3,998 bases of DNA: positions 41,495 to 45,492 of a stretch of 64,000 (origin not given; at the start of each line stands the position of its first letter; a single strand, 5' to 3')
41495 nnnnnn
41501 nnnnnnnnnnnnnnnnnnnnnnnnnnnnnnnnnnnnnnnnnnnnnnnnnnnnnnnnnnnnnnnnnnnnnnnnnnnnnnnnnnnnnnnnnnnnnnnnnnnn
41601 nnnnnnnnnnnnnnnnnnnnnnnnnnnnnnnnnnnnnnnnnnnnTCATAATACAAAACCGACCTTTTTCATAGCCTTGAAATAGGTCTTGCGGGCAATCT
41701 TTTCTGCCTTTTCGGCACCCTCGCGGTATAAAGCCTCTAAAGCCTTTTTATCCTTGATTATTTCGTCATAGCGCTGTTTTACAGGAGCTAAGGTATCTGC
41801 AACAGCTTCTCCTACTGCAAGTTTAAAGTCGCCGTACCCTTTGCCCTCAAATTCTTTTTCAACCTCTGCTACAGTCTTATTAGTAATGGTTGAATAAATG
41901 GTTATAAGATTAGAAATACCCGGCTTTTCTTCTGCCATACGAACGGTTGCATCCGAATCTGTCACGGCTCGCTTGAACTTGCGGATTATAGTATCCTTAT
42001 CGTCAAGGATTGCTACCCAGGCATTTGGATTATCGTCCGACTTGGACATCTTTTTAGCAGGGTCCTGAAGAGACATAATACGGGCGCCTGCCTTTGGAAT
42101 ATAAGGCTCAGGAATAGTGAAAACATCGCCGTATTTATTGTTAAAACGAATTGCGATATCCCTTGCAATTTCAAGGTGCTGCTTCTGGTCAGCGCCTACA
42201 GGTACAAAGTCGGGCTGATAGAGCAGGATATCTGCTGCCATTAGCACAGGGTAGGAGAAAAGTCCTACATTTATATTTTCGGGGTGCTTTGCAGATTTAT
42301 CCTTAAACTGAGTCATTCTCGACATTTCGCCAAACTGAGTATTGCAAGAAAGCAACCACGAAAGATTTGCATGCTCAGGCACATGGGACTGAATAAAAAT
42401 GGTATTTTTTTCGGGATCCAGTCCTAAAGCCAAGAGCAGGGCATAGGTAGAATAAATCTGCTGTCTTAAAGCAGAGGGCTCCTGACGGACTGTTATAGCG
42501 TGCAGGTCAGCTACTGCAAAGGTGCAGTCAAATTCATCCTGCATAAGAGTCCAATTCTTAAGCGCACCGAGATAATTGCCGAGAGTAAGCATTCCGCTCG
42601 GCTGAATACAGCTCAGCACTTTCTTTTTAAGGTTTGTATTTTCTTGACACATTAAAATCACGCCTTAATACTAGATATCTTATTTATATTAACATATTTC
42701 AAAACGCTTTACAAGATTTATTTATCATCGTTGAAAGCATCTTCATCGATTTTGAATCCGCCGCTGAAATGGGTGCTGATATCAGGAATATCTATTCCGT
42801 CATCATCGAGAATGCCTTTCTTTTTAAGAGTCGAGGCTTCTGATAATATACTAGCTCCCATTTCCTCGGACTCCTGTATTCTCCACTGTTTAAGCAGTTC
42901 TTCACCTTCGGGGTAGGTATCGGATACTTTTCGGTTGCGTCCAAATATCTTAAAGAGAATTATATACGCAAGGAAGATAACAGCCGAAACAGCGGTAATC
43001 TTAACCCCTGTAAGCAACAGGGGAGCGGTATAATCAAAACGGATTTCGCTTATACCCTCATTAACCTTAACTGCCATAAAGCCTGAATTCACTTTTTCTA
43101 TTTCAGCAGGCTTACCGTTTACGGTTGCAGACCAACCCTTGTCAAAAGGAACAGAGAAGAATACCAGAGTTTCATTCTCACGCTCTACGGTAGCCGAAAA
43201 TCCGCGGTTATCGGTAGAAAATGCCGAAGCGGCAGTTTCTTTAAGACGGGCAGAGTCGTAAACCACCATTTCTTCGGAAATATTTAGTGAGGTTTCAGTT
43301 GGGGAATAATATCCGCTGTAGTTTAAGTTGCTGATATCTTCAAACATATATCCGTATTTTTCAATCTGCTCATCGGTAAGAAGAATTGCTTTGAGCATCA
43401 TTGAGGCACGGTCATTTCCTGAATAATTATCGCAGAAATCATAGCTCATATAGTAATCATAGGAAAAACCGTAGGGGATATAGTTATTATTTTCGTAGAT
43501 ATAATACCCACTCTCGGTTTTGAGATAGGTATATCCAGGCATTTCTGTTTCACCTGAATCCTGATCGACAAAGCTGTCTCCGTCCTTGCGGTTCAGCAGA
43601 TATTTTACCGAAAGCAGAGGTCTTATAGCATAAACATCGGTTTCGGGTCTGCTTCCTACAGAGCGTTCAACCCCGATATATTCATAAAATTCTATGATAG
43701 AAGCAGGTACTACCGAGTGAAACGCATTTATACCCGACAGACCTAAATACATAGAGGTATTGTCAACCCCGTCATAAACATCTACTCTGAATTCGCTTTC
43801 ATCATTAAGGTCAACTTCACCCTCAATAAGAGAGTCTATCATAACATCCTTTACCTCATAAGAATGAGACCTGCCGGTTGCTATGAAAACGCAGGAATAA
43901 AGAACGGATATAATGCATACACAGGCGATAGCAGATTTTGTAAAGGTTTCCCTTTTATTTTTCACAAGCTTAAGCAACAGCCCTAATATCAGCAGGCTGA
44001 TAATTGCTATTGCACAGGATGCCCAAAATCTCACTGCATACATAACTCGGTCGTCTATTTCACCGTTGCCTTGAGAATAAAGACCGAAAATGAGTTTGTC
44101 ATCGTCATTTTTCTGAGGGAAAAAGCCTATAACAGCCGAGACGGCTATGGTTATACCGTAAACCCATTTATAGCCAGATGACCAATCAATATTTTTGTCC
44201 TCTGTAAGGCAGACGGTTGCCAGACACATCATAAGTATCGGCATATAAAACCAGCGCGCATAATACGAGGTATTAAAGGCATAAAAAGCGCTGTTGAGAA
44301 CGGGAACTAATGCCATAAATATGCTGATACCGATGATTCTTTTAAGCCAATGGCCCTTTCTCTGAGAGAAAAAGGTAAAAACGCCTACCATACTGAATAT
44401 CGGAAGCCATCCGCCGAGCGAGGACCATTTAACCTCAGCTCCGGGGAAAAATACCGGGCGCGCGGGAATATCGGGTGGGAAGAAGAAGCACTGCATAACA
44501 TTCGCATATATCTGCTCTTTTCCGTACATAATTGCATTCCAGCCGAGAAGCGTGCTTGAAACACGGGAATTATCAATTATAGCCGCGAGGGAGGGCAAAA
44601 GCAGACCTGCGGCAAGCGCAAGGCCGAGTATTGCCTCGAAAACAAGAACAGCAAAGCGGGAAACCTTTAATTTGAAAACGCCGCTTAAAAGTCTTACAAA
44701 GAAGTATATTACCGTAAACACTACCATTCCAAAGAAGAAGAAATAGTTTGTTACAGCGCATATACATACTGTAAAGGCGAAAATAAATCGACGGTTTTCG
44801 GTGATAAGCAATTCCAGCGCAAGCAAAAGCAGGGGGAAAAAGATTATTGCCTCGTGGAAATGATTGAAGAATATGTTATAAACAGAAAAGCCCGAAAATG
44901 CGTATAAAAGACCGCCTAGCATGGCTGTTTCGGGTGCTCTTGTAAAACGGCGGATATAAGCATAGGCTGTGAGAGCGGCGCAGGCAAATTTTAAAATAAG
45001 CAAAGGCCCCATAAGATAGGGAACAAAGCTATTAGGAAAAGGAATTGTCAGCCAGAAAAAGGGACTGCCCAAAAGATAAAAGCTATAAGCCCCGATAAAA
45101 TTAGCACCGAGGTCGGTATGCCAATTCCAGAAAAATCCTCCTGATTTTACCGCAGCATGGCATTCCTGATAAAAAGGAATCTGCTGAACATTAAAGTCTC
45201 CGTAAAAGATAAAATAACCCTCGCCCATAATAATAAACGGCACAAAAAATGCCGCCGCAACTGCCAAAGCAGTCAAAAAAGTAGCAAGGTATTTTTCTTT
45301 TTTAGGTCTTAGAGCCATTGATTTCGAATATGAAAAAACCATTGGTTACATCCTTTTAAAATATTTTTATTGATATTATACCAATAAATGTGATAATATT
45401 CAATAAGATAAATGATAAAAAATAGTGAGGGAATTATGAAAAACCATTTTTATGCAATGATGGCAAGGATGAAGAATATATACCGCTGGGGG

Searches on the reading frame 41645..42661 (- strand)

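Call 18: search_protein_families(library=pfam, proteins=[window:41645-42661:-], max_evalue=0.01)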
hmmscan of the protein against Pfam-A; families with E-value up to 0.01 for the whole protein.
window:41645-42661:- (338 aa): 1 family
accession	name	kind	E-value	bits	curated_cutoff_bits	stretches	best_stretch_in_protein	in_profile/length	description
PF00579.31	tRNA-synt_1b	-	4e-77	259.9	21.1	1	13-291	6-291/292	tRNA synthetases class I (W and Y)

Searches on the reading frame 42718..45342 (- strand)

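Call 18: search_protein_families(library=pfam, proteins=[window:42718-45342:-], max_evalue=0.01)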
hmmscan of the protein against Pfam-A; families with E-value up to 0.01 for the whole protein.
window:42718-45342:- (874 aa): 1 family
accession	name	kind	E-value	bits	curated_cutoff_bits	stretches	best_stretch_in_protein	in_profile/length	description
PF09586.16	YfhO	-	6.2e-81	273.4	28.5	2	21-665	2-630/835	Bacterial membrane protein YfhO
